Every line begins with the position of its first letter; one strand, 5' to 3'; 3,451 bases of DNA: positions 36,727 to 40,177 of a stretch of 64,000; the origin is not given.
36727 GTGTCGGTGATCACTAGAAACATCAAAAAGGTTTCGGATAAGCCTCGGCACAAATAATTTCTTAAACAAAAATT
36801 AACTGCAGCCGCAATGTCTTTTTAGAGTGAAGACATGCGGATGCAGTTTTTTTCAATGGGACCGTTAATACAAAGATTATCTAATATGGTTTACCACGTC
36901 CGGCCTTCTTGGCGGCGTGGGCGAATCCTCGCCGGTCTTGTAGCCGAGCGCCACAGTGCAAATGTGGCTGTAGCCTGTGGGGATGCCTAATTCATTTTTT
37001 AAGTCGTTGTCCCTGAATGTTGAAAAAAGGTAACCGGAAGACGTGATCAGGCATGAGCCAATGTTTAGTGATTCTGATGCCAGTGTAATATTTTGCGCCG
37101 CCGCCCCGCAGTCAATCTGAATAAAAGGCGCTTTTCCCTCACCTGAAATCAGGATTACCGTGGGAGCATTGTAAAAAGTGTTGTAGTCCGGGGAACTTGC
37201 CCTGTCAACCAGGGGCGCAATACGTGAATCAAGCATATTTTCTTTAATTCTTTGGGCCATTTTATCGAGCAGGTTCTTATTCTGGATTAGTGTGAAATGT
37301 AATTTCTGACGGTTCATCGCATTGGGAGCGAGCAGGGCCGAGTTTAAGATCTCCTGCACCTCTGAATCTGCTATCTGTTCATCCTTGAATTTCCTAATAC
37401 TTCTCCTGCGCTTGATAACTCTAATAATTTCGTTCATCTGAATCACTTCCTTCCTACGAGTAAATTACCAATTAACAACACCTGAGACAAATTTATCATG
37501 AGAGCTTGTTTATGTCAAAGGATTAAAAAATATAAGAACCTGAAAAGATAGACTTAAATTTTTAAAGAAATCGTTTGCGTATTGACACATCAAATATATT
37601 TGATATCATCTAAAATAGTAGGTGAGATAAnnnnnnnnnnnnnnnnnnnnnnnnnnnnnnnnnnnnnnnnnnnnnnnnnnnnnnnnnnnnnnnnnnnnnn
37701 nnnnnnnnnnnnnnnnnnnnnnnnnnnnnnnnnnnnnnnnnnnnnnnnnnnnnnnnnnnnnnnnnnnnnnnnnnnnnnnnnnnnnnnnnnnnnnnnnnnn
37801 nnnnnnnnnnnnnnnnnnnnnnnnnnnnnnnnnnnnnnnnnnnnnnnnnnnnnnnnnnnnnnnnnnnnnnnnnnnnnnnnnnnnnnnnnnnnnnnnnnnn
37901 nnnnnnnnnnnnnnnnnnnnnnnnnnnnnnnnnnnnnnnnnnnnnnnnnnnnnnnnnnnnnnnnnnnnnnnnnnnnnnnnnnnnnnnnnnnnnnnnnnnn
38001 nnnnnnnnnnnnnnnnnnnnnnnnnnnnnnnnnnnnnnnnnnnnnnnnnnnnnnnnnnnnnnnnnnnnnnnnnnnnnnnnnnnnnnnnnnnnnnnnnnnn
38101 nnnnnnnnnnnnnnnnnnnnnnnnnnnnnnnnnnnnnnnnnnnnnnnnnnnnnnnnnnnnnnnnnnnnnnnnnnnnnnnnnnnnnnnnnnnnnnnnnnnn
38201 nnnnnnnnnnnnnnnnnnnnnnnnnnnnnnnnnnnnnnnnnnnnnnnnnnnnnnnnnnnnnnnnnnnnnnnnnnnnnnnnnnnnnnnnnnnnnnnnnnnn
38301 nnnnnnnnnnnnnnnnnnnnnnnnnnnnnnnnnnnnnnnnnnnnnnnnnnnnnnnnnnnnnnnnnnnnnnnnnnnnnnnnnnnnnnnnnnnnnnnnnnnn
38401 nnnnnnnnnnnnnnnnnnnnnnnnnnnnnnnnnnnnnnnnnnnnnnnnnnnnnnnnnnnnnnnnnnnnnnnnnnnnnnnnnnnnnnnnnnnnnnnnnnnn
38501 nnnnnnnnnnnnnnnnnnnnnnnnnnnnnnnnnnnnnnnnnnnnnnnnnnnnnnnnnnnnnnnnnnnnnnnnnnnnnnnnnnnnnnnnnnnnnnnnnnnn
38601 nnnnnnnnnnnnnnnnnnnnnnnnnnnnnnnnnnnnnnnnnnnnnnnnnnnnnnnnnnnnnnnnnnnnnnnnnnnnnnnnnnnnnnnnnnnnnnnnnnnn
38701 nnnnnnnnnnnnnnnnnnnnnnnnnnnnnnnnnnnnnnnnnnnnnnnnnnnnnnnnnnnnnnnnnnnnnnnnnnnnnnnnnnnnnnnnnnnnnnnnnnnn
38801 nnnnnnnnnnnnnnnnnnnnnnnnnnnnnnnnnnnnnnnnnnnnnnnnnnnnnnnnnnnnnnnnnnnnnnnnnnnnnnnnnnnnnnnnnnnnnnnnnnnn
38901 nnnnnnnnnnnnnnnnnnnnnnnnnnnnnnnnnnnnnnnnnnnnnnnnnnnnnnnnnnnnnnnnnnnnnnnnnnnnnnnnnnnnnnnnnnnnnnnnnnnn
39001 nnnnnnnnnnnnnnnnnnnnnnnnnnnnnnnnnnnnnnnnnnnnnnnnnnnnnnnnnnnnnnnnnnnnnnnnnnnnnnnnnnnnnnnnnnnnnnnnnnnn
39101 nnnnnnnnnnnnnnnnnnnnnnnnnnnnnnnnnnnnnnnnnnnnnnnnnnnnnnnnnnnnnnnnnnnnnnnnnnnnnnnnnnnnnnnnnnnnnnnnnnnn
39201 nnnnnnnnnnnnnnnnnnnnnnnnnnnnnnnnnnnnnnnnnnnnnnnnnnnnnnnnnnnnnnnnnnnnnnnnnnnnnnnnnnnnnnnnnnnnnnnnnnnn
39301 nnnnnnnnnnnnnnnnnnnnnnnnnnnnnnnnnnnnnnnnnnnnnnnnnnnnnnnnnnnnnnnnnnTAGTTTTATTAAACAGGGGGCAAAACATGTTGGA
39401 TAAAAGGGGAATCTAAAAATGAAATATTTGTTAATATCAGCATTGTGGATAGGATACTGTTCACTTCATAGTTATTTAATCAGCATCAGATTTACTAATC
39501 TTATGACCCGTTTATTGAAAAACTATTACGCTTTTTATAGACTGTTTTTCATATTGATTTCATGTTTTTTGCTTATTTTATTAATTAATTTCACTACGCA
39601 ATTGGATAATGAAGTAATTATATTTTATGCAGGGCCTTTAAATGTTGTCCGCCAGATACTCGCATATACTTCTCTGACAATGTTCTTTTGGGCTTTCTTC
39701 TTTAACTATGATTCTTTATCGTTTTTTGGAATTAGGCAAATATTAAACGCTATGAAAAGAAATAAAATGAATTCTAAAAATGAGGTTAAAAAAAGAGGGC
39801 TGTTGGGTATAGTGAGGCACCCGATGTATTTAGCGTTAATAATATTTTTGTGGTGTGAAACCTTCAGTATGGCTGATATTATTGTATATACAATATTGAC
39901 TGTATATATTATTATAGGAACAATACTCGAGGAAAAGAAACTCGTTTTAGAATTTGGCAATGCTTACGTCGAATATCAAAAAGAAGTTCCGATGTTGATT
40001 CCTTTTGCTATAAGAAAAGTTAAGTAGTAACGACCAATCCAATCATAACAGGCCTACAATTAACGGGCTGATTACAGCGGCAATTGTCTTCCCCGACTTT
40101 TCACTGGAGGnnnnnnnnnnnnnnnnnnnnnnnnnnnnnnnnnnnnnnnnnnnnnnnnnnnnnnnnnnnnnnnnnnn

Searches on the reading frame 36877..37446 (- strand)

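Call 81: search_protein_families(library=pfam, proteins=[window:36877-37446:-], max_evalue=0.00001)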
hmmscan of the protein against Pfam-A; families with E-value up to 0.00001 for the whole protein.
window:36877-37446:- (189 aa): 2 families
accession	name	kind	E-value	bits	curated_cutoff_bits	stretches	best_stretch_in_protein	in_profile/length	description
PF00881.29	Nitroreductase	-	1.3e-31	110.5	23.5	1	11-169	1-167/167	Nitroreductase family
PF14512.11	TM1586_NiRdase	-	4.2e-12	46.6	27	0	28-58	158-188/215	Putative TM nitroreductase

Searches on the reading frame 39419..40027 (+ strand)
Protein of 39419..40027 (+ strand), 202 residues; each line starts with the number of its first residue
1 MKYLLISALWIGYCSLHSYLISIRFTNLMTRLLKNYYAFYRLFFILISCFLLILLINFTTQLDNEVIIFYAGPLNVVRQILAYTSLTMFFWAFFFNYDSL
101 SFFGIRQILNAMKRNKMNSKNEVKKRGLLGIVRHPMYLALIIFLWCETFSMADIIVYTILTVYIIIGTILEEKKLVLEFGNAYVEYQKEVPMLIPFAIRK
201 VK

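Call 27: search_protein_families(library=pfam, proteins=[window:39419-40027:+], max_evalue=0.001)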
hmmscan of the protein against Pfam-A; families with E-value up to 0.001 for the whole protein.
window:39419-40027:+ (202 aa): 1 family
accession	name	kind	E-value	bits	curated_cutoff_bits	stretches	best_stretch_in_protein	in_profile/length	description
PF06966.17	DUF1295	-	9.3e-05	22.5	20.4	1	24-176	70-206/235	Protein of unknown function (DUF1295)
